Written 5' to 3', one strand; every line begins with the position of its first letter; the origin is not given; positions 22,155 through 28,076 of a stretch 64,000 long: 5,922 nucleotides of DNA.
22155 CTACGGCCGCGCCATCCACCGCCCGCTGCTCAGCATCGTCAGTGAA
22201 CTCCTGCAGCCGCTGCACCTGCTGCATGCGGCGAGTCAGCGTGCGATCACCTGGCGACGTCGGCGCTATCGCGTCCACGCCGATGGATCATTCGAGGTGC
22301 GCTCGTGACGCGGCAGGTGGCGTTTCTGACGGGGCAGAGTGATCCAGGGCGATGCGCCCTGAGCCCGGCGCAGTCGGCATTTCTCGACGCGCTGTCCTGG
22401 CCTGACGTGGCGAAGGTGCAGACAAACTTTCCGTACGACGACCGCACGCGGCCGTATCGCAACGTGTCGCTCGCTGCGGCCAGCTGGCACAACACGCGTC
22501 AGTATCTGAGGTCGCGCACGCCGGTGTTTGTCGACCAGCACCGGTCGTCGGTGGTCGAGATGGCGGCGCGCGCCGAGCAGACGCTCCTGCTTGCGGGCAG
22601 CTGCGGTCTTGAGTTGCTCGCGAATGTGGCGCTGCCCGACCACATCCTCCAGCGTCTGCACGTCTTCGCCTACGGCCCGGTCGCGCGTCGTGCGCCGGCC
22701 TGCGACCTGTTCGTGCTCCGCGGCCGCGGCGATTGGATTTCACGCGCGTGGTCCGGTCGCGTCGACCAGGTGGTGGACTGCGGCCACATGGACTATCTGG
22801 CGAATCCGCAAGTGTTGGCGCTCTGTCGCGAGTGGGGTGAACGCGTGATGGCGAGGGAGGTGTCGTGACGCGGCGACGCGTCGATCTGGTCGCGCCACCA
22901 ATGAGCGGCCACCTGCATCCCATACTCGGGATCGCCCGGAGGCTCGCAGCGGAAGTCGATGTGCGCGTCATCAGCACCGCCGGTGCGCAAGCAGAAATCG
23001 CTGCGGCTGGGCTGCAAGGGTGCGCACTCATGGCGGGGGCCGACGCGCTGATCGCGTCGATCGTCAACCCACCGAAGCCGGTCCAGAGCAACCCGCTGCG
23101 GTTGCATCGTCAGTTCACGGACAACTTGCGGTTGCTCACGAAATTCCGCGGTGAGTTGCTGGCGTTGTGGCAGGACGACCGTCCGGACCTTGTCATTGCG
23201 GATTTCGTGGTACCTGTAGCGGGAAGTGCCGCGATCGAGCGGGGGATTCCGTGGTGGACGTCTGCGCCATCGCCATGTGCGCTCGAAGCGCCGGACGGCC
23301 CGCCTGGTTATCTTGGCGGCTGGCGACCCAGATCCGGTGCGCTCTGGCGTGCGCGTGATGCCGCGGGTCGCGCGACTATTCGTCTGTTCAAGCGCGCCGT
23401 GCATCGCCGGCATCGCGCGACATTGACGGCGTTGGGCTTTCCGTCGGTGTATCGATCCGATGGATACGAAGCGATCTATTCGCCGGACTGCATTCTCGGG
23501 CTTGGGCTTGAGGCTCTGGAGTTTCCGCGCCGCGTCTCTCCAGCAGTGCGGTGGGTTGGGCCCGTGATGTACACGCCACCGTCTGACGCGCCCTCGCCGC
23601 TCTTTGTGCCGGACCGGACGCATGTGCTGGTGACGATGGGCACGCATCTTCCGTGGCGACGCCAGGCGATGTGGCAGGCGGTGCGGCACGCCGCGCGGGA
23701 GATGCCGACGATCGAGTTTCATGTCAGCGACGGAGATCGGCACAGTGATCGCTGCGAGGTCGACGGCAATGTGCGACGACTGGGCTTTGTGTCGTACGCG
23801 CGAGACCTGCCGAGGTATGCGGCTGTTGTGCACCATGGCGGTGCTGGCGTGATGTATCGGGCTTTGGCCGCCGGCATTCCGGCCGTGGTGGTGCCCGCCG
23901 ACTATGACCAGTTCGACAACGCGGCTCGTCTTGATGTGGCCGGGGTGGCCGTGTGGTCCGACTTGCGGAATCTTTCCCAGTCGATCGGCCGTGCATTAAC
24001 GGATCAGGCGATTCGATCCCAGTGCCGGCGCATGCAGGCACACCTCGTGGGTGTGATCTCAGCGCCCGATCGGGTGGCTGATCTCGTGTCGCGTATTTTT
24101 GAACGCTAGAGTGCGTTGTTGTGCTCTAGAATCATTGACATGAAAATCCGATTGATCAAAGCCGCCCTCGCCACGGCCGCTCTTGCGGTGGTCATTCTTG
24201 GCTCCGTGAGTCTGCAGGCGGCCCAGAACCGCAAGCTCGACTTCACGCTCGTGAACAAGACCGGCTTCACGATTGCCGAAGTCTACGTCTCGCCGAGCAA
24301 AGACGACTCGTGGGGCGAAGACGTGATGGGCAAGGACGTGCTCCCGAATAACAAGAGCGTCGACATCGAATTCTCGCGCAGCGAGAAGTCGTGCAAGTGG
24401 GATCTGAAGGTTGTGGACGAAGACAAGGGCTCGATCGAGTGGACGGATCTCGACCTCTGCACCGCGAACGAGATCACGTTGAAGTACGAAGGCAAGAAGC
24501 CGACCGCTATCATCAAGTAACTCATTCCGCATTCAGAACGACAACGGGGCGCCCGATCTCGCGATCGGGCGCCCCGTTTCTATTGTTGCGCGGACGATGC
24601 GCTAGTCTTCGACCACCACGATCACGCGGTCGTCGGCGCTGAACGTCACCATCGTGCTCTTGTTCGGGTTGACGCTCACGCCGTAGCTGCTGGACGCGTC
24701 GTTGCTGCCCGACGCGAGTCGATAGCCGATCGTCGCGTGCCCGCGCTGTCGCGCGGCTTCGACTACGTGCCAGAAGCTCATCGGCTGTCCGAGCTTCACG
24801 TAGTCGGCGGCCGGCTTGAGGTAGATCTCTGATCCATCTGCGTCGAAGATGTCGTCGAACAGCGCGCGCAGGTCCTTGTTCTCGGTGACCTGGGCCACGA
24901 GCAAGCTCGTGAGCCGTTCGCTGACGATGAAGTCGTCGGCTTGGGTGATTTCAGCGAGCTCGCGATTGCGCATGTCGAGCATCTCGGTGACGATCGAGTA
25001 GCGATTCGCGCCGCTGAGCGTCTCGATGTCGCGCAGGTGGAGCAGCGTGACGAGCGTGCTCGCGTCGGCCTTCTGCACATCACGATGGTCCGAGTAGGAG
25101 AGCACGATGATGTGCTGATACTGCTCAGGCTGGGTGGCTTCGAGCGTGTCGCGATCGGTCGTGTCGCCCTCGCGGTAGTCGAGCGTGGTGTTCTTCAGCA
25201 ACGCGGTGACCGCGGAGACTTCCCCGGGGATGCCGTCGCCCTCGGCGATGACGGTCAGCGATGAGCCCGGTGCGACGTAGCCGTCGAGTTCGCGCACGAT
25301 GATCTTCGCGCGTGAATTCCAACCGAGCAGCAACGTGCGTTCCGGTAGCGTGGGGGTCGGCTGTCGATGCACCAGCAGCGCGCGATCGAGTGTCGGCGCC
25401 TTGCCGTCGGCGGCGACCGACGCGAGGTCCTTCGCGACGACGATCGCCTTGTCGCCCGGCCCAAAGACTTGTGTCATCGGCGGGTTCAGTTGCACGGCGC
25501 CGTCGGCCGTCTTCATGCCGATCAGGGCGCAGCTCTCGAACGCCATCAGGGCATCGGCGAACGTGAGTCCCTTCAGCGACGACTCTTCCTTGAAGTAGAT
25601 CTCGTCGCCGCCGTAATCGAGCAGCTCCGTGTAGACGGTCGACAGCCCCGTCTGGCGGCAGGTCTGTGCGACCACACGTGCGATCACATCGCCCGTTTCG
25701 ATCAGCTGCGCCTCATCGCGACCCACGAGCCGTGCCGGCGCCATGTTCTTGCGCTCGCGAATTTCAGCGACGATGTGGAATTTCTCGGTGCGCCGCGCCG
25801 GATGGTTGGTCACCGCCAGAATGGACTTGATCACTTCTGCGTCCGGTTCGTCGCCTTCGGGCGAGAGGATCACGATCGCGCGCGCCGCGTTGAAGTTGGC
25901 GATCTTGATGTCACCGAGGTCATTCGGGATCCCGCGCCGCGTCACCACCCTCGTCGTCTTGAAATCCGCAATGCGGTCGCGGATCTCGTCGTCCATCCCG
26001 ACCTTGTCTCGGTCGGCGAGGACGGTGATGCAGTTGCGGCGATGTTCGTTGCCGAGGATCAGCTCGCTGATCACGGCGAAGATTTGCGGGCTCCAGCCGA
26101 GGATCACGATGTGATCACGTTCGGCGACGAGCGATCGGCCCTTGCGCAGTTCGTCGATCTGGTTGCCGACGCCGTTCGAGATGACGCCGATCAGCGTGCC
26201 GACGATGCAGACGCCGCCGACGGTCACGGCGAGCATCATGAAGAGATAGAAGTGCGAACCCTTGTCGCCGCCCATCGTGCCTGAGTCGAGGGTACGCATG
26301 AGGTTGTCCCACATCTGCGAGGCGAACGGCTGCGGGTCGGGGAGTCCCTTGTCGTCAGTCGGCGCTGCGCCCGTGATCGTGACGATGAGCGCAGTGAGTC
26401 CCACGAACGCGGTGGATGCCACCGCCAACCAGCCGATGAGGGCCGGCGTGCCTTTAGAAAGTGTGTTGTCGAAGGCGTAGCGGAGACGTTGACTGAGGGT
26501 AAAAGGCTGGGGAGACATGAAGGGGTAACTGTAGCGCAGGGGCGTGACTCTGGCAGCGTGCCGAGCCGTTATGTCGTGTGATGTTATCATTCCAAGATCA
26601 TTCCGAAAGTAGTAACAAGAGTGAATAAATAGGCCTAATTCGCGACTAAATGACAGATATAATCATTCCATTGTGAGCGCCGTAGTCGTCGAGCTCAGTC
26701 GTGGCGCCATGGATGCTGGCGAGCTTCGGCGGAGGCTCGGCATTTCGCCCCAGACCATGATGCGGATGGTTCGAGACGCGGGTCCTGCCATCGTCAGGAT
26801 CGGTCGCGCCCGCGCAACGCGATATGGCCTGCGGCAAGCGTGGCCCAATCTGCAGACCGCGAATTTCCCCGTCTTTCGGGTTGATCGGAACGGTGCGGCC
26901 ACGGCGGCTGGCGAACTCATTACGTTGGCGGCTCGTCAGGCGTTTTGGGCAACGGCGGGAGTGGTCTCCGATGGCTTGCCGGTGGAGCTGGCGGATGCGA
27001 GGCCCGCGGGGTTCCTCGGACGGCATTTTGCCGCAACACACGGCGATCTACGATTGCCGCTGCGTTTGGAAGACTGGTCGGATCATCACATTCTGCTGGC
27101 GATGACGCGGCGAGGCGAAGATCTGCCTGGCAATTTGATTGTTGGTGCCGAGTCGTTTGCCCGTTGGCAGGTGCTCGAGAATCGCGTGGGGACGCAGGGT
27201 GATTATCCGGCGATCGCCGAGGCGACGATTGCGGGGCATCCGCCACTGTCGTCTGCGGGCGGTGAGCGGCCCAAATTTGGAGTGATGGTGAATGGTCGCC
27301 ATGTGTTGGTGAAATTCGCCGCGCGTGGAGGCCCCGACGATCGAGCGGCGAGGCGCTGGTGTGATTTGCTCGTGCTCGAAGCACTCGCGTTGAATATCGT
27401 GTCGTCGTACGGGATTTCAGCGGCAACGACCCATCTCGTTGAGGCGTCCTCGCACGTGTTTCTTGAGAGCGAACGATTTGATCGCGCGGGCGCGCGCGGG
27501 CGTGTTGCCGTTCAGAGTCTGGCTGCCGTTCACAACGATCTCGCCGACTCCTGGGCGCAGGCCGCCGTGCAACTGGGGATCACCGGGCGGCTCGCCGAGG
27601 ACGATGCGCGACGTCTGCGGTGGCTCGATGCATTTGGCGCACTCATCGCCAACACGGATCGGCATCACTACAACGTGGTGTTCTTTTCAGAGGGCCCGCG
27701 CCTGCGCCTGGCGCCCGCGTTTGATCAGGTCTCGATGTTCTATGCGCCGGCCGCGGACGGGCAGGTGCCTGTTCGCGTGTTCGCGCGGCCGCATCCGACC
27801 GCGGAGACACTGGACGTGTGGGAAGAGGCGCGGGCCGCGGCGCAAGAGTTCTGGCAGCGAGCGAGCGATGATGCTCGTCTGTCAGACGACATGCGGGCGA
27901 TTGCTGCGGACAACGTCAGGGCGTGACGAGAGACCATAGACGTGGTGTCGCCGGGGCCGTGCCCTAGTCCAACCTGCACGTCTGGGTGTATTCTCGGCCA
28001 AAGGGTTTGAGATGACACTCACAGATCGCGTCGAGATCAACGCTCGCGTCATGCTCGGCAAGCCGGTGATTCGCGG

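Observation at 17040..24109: Seven translationally coupled genes (KAS III, MBL hydrolase, F390-synthetase-like adenylating enzyme, SDR, membrane GT2, orphan hydrolase-like protein, GT1): candidate uncharacterised glycolipid pathway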

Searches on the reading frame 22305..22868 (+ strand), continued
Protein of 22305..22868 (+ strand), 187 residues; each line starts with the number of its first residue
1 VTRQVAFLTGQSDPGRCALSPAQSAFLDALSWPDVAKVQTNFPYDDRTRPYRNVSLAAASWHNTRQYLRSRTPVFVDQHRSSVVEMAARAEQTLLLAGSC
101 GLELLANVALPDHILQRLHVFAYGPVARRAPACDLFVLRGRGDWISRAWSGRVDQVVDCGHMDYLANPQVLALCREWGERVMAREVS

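Call 84: find_encoding_contigs(protein=P0253, flank=10000, max_places=1)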
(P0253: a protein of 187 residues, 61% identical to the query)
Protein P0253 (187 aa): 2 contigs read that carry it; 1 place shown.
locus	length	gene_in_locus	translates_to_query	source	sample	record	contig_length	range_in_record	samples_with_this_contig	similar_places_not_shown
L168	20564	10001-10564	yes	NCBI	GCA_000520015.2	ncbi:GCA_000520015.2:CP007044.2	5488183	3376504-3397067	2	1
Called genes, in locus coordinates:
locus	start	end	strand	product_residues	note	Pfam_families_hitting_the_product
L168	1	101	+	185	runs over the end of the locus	-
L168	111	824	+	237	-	PF00345:PapD_N, PF02753:PapD_C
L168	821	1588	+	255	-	PF00345:PapD_N, PF02753:PapD_C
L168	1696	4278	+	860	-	PF13954:PapC_N, PF00577:Usher, PF13953:PapC_C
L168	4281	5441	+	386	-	-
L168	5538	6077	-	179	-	PF01047:MarR, PF12802:MarR_2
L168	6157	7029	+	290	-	PF00892:EamA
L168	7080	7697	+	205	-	PF14512:TM1586_NiRdase (faint), PF00881:Nitroreductase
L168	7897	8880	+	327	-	PF01073:3Beta_HSD, PF01370:Epimerase, PF04321:RmlD_sub_bind, PF16363:GDP_Man_Dehyd (faint), PF13460:NAD_binding_10 (weak), PF07993:NAD_binding_4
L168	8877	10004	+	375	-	PF13506:Glyco_transf_21, PF13641:Glyco_tranf_2_3, PF13632:Glyco_trans_2_3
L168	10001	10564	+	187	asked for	-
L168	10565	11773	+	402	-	PF04101:Glyco_tran_28_C (faint), PF06722:EryCIII-like_C (weak)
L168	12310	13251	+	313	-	PF02826:2-Hacid_dh_C, PF03446:NAD_binding_2 (weak)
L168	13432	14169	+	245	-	PF02811:PHP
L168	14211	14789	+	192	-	PF02613:Nitrate_red_del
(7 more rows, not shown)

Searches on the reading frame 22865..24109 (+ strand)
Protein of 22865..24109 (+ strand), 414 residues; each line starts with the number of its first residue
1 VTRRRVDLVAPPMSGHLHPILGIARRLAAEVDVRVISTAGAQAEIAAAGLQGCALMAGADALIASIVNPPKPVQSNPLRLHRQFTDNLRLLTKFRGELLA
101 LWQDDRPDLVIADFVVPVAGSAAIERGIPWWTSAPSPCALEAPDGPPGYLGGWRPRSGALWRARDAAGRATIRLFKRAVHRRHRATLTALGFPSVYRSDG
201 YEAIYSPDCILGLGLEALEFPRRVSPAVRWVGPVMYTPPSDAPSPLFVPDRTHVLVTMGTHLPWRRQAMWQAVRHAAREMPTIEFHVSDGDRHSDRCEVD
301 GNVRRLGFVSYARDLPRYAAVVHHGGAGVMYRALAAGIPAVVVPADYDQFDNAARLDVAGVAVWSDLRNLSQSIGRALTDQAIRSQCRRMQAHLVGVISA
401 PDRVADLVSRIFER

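Call 5: search_protein_families(library=pfam, proteins=[window:22865-24109:+], max_evalue=0.01)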
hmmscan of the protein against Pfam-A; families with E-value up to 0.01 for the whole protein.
window:22865-24109:+ (414 aa): 4 families
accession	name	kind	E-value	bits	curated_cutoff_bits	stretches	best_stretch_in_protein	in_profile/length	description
PF06722.18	EryCIII-like_C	-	4.6e-14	53.1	31.7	1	291-394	21-129/145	Erythromycin biosynthesis protein CIII-like, C-terminal domain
PF00201.24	UDPGT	-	8e-07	28.7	19.5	1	316-372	339-395/499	UDP-glucoronosyl and UDP-glucosyl transferase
PF04101.22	Glyco_tran_28_C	-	3.1e-06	27.8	22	1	294-374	47-133/166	Glycosyltransferase family 28 C-terminal domain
PF03033.26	Glyco_transf_28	-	0.0041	17.6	26.2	1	15-129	10-113/139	Glycosyltransferase family 28 N-terminal domain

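Call 6: search_protein_families(library=ncbifam, proteins=[window:22865-24109:+], max_evalue=0.01)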
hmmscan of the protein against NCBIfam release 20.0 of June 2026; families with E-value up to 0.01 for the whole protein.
window:22865-24109:+ (414 aa): 8 families
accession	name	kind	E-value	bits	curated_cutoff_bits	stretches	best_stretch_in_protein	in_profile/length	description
TIGR01426.2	MGT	subfamily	7e-16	58.2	260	1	12-395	4-375/393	macrolide family glycosyltransferase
TIGR04516.1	glycosyl_450act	subfamily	1.7e-15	57.1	440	1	249-396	244-399/418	activator-dependent family glycosyltransferase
NF033129.1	macro_glyco_Mgt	subfamily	1.7e-08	33.9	700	1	254-370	229-346/393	macrolide-inactivating glycosyltransferase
NF000354.1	glycotrans_Rgt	equivalog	6.6e-06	25.5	800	1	314-380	302-369/411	rifamycin-inactivating glycosyltransferase Rgt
NF000362.1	self_GT_OleI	exception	2.7e-05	23.5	700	0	294-359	298-363/424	OleI family self-immunity macrolide glycosyltransferase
NF046028.1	GluronsyltaseWelK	equivalog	4.1e-05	22.8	400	1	252-349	167-265/319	beta-1,4-glucuronosyltransferase WelK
TIGR00661.1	MJ1255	subfamily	8.3e-05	22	195.9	1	283-378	213-309/321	MJ1255/VC2487 family glycosyltransferase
NF041548.1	PssE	equivalog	8.5e-05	22.5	120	1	255-381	2-127/146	PssE/Cps14G family polysaccharide biosynthesis glycosyltransferase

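Call 40: search_solved_structures(query=window:22865-24109:+, max_evalue=0.00001)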
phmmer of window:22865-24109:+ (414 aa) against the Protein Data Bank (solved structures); distinct sequences matched with E-value up to 0.00001: 26.
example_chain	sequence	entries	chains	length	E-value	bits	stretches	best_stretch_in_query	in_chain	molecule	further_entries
9ke1_A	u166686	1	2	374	1.4e-13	54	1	250-403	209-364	Rhamnosyltransferase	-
3d0q_A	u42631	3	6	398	1.9e-11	46.9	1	248-411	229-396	Protein CalG3 | CalG3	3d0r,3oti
9ke2_A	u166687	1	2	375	6.6e-11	45.1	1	250-406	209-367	Rhamnosyltransferase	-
2yjn_A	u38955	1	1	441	2.1e-10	43.5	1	234-397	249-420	GLYCOSYLTRANSFERASE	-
6kqw_A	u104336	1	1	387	6.7e-10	41.8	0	317-395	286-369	Uncharacterized UDP-glucosyltransferase YjiC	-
6kqx_A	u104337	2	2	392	7e-10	41.8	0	317-395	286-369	Uncharacterized UDP-glucosyltransferase YjiC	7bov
7vlb_A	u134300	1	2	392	8.3e-10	41.5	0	318-394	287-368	UDP-glycosyltransferase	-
3otg_A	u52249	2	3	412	3.6e-09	39.4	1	215-408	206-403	CalG1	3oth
4g2t_A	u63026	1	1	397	1.2e-08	37.7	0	242-401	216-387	SsfS6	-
4fzr_A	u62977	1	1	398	1.2e-08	37.7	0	242-401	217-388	SsfS6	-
5xvm_A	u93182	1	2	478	5.1e-08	35.6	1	290-411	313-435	Sterol 3-beta-glucosyltransferase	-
1rrv_A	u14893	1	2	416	5.4e-08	35.6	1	312-399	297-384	GLYCOSYLTRANSFERASE GTFD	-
5gl5_A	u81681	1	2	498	5.5e-08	35.5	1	290-411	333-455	Sterol 3-beta-glucosyltransferase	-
6j31_A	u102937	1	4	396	6.9e-08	35.2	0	255-377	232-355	kcn28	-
6j32_A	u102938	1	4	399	8.7e-08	34.9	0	255-377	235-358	Kcn28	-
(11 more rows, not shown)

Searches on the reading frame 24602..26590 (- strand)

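Call 27: search_protein_families(library=pfam, proteins=[window:24602-26590:-], max_evalue=0.001)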
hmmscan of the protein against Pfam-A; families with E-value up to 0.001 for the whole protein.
window:24602-26590:- (662 aa): 2 families
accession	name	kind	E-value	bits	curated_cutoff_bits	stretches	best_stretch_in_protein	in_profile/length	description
PF06241.17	Castor_Poll_mid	-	1.6e-27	96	26.7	1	301-392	2-94/104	Castor and Pollux, part of voltage-gated ion channel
PF22614.2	Slo-like_RCK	-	2.7e-07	30.7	24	0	158-260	3-105/119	Calcium-activated potassium channel slowpoke-like RCK domain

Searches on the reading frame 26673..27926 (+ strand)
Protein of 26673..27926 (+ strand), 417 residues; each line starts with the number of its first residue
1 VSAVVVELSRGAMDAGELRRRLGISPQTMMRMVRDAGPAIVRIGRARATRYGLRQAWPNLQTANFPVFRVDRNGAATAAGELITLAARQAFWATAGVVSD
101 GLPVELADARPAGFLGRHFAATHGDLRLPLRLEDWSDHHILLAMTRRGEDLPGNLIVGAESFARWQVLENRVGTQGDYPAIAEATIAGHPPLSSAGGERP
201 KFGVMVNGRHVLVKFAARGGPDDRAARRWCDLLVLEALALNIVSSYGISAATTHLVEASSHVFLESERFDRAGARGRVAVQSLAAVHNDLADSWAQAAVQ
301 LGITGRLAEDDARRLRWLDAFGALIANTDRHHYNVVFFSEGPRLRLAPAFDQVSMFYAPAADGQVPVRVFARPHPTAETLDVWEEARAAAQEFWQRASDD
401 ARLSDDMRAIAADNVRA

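Call 27: search_protein_families(library=pfam, proteins=[window:26673-27926:+], max_evalue=0.001)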
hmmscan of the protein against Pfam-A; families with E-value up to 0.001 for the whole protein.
window:26673-27926:+ (417 aa): 1 family
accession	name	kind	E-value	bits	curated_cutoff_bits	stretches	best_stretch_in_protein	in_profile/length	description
PF07804.18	HipA_C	-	3.7e-21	76.2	30.5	1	193-410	1-201/213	HipA-like C-terminal domain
